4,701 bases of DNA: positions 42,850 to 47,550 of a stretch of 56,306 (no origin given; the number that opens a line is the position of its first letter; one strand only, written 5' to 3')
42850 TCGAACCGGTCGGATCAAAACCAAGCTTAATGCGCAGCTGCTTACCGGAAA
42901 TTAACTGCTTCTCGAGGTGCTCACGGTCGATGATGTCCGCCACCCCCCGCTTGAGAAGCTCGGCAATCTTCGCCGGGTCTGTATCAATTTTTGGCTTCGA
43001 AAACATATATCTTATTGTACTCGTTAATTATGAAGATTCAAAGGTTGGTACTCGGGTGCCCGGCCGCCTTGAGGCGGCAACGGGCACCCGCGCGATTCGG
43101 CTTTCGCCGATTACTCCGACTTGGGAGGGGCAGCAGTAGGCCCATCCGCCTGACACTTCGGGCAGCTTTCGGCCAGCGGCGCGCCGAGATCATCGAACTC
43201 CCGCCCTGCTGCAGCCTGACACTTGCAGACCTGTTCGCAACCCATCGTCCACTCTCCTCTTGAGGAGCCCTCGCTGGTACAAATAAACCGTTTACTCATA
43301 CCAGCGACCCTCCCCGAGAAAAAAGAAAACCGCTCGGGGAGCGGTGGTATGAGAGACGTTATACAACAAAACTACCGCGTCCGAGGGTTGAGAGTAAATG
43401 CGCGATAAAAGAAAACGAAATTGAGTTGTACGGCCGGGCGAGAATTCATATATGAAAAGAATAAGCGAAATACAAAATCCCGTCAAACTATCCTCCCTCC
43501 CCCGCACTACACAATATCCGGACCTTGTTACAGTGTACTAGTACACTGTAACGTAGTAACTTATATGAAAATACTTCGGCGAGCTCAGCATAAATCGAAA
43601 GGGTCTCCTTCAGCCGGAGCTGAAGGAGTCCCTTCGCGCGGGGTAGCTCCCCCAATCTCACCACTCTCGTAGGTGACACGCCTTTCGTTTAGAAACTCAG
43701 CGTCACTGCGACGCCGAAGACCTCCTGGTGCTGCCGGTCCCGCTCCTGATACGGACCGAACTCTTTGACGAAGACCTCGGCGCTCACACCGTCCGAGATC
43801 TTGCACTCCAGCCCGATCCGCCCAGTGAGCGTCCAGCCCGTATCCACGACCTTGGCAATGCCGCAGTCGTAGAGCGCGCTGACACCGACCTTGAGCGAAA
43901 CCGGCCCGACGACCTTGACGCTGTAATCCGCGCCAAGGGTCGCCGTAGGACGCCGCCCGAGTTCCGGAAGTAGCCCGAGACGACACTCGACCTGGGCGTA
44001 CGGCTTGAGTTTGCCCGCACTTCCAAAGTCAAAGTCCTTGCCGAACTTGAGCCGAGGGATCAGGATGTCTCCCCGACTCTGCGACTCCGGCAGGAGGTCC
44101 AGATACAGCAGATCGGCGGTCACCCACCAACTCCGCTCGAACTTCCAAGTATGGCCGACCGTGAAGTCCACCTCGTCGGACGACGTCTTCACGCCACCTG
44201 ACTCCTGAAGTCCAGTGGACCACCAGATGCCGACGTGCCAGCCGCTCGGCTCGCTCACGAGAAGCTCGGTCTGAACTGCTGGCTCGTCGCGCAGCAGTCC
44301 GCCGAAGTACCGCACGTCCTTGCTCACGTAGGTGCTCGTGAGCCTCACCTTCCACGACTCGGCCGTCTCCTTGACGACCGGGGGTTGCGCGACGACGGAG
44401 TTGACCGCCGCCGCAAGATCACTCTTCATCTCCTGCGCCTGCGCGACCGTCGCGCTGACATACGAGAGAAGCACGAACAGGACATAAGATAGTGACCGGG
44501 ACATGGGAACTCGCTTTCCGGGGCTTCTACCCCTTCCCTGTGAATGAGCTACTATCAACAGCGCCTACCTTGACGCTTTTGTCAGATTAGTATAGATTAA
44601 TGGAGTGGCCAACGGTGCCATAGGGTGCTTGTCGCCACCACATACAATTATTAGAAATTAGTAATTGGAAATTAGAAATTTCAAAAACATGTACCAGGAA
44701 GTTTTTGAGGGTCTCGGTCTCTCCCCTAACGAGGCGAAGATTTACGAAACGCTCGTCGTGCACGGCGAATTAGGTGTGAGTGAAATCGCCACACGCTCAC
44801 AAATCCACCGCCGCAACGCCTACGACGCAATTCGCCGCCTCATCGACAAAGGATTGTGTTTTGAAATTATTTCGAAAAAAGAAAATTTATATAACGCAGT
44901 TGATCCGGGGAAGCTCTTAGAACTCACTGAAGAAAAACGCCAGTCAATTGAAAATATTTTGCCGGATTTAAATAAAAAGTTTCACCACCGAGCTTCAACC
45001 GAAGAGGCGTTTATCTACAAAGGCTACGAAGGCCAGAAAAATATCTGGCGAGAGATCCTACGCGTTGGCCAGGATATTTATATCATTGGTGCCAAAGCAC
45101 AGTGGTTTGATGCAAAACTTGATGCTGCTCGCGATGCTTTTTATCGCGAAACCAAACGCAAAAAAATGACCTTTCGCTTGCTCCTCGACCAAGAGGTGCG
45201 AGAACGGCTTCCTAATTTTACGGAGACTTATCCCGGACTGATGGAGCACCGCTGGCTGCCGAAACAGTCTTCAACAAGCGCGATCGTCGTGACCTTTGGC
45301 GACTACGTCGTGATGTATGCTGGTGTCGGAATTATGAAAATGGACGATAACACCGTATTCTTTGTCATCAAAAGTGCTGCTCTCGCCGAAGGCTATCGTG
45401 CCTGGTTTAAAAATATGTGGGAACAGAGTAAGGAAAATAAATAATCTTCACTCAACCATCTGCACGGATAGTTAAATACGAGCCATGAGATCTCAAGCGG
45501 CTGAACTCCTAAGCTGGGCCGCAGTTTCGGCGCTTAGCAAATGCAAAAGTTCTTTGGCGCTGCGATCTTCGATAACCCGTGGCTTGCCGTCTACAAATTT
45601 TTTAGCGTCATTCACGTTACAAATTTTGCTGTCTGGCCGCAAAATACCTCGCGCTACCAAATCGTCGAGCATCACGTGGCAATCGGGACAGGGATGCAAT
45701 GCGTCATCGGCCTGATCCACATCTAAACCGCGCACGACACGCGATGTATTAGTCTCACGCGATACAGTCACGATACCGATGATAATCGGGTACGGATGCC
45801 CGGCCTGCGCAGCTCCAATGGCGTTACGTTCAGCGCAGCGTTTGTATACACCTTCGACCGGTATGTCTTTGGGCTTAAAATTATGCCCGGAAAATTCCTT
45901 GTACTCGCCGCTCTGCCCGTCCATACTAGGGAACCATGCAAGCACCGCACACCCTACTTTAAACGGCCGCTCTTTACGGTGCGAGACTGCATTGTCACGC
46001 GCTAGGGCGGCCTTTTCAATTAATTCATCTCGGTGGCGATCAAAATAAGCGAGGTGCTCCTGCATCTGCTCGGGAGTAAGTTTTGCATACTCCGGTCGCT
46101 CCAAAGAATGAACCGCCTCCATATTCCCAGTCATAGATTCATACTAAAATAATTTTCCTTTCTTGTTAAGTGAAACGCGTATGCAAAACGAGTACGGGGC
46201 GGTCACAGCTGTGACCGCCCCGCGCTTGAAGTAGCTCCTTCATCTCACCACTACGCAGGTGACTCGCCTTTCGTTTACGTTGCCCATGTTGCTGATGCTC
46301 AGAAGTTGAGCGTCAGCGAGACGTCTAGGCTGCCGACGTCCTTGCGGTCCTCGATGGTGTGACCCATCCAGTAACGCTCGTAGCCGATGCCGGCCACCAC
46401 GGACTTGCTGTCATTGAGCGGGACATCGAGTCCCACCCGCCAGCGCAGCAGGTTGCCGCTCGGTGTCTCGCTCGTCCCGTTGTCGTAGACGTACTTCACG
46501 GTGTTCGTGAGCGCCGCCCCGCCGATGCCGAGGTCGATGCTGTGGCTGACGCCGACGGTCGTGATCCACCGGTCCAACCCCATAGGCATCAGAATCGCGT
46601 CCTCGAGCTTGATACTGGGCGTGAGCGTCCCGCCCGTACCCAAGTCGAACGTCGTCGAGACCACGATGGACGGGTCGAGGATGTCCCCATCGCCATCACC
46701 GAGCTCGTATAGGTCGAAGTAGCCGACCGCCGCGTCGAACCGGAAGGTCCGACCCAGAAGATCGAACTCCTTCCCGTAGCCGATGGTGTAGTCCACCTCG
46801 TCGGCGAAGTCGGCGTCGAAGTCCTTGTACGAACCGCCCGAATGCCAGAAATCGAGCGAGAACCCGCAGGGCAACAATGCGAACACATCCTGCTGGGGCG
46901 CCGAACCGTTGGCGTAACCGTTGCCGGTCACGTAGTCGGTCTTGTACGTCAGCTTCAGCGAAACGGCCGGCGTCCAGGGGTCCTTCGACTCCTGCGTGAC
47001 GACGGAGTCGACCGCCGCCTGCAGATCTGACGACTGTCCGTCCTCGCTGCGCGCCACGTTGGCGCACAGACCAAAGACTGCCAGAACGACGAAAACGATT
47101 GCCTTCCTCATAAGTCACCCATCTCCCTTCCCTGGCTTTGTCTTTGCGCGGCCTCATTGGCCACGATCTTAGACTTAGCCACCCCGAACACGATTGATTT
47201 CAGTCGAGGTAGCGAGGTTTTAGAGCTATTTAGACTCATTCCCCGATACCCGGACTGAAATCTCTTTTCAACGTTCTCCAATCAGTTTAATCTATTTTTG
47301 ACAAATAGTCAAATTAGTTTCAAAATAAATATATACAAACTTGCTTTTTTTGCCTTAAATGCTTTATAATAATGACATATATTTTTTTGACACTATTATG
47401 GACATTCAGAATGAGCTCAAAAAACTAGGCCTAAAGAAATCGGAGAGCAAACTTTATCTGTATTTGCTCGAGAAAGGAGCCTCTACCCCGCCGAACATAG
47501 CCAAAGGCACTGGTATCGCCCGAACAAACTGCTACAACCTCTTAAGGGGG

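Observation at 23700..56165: Eight short G+C-rich, mostly Shine-Dalgarno-bearing gene cassettes scattered through a lower-GC, SD-poor housekeeping backbone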

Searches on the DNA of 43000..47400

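Call 80: search_rna_families(source=window, start=43000, end=47400, threshold=evalue, max_evalue=1)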
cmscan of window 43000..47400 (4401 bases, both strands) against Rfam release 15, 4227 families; matches with E-value up to 1: 0.
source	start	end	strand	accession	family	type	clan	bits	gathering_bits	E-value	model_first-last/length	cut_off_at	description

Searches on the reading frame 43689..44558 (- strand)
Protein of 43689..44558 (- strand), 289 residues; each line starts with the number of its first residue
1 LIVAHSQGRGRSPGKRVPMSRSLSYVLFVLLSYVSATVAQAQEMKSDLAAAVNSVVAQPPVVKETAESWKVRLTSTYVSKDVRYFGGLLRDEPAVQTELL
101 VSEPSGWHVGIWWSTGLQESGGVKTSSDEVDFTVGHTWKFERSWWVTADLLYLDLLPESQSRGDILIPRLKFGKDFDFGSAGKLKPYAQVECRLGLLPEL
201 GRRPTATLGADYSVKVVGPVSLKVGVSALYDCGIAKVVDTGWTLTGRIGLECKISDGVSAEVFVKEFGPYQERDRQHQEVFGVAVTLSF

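Call 8: search_protein_families(library=pfam, proteins=[window:43689-44558:-], max_evalue=0.01)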
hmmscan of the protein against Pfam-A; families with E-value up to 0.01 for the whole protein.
window:43689-44558:- (289 aa): 1 family
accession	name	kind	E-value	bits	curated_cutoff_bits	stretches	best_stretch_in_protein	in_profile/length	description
PF09694.16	Gcw_chp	-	0.00012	22.5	24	1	69-150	12-86/230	Bacterial protein of unknown function (Gcw_chp)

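Call 43: search_protein_families(library=phrogs, proteins=[window:43689-44504:-], max_evalue=0.01)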
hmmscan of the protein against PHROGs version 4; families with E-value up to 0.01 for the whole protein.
window:43689-44504:- (271 aa): 0 families

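Call 98: search_protein_families(library=ncbifam, proteins=[window:43689-44504:-], max_evalue=0.01)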
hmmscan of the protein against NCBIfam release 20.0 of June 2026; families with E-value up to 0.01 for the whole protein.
window:43689-44504:- (271 aa): 1 family
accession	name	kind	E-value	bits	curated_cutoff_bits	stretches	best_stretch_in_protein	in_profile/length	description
TIGR02001.1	gcw_chp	subfamily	0.00053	19.6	47.15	1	36-129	20-106/244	TorF family putative porin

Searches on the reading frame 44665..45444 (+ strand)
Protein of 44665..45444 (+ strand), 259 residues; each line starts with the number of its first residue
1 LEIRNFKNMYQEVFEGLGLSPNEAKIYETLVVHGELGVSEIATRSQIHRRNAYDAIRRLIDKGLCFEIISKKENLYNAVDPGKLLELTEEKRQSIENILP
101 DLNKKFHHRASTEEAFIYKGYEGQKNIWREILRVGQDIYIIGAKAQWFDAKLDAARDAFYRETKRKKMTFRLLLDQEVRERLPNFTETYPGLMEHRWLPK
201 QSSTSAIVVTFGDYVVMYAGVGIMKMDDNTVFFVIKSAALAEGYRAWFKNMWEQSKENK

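Call 10: search_protein_families(library=pfam, proteins=[window:44665-45444:+], max_evalue=0.001)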
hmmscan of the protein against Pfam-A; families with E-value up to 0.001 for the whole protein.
window:44665-45444:+ (259 aa): 2 families
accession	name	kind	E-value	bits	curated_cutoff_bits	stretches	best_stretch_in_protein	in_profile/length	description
PF01978.25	TrmB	-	2.5e-15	56.5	25.6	1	16-81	3-67/68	Sugar-specific transcriptional regulator TrmB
PF01047.28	MarR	-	0.0004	20.6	24.6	1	19-65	1-47/59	MarR family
